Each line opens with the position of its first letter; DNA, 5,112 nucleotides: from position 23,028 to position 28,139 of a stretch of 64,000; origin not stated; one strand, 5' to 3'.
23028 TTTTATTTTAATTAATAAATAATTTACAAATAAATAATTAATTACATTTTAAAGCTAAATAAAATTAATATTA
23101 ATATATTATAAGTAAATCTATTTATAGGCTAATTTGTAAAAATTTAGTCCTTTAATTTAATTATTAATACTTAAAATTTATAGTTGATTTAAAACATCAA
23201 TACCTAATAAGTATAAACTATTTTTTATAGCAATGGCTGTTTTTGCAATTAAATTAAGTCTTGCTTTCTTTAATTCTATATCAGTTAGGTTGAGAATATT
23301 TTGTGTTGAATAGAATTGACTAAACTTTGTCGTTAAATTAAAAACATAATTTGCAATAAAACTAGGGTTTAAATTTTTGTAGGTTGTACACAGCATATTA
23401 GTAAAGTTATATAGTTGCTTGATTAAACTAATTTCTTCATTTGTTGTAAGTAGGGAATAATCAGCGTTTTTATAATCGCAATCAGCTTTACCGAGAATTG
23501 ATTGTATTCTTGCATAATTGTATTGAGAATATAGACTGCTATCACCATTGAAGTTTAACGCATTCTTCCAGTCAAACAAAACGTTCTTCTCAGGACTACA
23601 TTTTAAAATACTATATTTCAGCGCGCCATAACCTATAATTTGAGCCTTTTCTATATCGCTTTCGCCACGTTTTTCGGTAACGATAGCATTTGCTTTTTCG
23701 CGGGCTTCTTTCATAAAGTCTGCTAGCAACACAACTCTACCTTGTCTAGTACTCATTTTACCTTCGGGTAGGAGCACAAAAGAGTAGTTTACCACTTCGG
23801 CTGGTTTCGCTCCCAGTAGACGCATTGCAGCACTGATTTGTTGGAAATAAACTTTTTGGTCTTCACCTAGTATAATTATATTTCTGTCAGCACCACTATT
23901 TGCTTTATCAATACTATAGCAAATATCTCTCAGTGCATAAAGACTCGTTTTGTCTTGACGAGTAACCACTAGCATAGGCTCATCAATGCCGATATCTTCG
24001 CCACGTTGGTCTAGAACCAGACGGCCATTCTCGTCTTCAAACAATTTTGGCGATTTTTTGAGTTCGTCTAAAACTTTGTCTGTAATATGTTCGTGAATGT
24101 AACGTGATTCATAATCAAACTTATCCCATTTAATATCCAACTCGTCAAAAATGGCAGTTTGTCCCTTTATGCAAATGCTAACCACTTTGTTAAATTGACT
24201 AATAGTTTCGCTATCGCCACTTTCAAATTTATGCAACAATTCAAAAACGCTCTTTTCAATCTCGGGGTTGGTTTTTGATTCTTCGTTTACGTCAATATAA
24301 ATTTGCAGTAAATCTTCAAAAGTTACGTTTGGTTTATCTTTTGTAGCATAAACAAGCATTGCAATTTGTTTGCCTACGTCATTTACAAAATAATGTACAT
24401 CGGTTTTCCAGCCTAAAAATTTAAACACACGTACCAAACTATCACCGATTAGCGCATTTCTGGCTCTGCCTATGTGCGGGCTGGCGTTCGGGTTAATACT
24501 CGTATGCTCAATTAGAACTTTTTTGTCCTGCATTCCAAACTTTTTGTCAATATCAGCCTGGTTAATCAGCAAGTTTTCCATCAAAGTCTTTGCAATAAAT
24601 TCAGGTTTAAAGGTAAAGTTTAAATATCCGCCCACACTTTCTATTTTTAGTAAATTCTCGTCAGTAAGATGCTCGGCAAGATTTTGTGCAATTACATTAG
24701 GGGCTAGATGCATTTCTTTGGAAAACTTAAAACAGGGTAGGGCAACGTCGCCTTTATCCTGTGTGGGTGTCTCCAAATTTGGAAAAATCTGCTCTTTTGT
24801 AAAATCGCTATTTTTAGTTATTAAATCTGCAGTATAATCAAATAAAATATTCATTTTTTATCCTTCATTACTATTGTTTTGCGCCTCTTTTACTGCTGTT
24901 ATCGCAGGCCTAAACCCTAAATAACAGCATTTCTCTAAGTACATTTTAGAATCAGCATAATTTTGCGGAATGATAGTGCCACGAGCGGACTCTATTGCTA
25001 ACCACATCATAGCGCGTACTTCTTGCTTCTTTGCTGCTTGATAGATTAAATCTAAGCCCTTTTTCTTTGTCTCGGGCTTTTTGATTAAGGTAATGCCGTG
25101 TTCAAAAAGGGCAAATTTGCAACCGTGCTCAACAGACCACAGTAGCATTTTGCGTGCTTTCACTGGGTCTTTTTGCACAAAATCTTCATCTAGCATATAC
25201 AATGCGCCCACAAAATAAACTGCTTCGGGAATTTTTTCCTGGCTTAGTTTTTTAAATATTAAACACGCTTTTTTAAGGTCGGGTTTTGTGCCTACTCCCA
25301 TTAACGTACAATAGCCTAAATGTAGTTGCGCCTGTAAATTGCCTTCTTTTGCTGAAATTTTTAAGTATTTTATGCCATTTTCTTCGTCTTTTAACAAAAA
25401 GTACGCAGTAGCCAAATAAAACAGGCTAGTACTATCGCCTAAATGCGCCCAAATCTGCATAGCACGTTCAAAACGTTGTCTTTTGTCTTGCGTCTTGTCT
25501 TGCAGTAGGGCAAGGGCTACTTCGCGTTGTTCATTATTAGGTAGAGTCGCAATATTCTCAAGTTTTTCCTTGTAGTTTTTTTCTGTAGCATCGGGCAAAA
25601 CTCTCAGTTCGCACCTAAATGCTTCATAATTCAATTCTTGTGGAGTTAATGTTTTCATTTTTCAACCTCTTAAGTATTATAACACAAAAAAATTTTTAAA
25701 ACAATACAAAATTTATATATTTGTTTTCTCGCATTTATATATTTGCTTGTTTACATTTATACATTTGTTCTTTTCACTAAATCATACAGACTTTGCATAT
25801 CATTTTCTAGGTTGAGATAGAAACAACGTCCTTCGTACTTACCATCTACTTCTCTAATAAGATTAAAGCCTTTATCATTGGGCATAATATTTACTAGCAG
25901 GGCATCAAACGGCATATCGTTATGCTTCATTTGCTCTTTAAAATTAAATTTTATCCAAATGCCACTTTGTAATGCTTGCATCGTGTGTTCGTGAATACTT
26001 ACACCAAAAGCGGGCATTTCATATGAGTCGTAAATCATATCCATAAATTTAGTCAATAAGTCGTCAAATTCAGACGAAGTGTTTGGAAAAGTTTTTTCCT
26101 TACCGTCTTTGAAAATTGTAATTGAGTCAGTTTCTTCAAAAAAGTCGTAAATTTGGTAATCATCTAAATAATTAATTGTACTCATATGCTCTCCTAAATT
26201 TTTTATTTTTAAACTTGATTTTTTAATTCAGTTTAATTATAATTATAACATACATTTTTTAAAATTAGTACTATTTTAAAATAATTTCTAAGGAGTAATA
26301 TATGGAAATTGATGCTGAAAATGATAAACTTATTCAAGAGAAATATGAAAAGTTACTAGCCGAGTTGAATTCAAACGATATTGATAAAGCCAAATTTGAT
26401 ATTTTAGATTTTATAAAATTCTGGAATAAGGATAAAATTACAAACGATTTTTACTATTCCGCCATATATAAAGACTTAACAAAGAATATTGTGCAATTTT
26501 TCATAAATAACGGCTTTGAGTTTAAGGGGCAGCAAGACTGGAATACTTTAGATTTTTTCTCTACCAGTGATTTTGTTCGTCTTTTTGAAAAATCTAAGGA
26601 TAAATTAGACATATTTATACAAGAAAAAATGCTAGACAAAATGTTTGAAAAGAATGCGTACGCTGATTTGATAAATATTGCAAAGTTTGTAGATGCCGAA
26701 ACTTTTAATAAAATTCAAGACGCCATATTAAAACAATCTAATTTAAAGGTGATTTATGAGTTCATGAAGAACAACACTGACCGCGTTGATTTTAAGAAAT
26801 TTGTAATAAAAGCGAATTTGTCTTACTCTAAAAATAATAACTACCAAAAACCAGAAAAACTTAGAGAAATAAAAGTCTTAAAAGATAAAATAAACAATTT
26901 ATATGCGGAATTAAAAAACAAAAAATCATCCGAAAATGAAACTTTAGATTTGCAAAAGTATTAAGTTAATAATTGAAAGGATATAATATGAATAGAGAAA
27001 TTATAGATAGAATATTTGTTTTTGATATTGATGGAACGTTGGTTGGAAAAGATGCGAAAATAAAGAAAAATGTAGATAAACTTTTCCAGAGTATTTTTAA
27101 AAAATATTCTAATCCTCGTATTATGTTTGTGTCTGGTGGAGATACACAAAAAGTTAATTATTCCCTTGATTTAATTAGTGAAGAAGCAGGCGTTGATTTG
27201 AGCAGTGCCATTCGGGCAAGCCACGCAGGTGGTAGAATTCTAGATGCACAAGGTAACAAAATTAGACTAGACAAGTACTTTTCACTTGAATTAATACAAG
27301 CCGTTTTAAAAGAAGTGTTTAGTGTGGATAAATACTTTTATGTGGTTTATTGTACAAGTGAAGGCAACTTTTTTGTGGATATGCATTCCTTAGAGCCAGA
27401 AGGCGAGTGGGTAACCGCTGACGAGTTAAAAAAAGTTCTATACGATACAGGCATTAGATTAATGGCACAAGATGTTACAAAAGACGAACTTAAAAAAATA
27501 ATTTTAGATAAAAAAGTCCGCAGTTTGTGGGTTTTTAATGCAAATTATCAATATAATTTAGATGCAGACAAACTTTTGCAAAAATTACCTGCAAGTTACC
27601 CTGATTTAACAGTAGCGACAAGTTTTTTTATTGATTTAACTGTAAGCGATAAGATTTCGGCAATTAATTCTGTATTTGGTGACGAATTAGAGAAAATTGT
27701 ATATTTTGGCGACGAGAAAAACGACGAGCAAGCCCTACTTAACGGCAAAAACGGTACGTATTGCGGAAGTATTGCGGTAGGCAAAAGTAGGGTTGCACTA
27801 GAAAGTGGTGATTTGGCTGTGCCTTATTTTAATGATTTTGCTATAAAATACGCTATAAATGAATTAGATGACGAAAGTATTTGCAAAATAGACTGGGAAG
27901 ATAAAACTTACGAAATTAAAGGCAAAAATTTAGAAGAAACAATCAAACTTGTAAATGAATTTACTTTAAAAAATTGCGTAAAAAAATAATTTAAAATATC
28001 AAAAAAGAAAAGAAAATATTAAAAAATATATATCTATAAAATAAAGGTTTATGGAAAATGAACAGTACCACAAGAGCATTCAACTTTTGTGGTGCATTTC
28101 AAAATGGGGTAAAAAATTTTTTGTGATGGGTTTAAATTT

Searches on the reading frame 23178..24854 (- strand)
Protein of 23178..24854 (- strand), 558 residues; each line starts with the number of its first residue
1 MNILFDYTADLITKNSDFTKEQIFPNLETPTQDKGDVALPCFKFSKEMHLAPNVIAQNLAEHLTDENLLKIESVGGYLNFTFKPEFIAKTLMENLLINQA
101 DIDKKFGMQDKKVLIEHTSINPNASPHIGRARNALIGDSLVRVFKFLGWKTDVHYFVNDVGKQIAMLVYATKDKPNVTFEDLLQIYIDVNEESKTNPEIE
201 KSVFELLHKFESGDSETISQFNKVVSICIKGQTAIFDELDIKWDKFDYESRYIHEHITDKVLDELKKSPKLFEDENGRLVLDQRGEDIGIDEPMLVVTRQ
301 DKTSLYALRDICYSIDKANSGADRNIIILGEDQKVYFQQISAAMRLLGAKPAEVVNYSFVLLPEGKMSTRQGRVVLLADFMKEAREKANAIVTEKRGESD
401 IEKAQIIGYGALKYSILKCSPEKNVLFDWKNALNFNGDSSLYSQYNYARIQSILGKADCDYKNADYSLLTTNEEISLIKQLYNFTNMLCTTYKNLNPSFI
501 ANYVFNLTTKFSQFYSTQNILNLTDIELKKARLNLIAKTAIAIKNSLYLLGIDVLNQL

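Call 75: search_protein_families(library=pfam, proteins=[window:23178-24854:-], max_evalue=0.0001)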
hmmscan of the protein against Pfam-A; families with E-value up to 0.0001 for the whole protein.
window:23178-24854:- (558 aa): 4 families
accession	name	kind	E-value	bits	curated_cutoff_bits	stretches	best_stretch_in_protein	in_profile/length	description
PF00750.26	tRNA-synt_1d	-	1.2e-39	136.7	23.3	1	93-429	3-349/349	tRNA synthetases class I (R), catalytic domain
PF05746.21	DALR_1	-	8.8e-26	90.7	22.3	1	444-558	2-117/117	DALR anticodon binding domain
PF03485.21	Arg_tRNA_synt_N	-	1.1e-11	45.6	21.5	1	17-82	16-85/85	Arginyl tRNA synthetase N terminal domain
PF09334.17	tRNA-synt_1g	-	1.4e-05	24.4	20.1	0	349-383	310-344/391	tRNA synthetases class I (M)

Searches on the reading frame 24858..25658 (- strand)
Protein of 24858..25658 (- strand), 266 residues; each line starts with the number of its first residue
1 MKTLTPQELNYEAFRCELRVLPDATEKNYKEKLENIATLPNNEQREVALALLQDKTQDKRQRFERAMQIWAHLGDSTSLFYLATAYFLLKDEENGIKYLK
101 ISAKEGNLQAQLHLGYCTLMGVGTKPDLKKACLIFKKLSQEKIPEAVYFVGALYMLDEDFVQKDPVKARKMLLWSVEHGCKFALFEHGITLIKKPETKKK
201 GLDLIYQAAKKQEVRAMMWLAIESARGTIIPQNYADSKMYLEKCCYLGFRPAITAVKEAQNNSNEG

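Call 75: search_protein_families(library=pfam, proteins=[window:24858-25658:-], max_evalue=0.0001)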
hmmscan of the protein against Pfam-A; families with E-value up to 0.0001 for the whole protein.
window:24858-25658:- (266 aa): 2 families
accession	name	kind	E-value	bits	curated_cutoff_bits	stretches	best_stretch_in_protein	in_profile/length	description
PF08238.18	Sel1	-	4.5e-12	46.5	30.7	0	109-137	2-30/36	Sel1 repeat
PF23310.1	TPR_27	-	8.9e-05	22.6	27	0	85-141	38-94/110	Plant tetratrico peptide repeats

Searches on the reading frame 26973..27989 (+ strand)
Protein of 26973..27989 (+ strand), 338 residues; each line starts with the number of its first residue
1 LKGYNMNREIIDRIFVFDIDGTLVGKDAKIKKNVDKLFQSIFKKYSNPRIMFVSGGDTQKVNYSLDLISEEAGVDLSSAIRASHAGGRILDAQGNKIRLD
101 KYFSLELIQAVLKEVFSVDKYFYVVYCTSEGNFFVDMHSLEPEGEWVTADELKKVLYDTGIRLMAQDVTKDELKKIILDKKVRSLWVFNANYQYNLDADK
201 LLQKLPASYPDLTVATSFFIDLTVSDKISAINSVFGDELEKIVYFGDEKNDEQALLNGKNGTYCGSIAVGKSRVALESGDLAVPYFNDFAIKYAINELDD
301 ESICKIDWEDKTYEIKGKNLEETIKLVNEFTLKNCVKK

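Call 75: search_protein_families(library=pfam, proteins=[window:26973-27989:+], max_evalue=0.0001)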
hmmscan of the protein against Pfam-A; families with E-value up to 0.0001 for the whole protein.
window:26973-27989:+ (338 aa): 1 family
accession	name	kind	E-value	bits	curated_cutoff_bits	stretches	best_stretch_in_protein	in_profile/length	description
PF08282.18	Hydrolase_3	-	1.6e-08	35.1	20.9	1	15-255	1-219/255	haloacid dehalogenase-like hydrolase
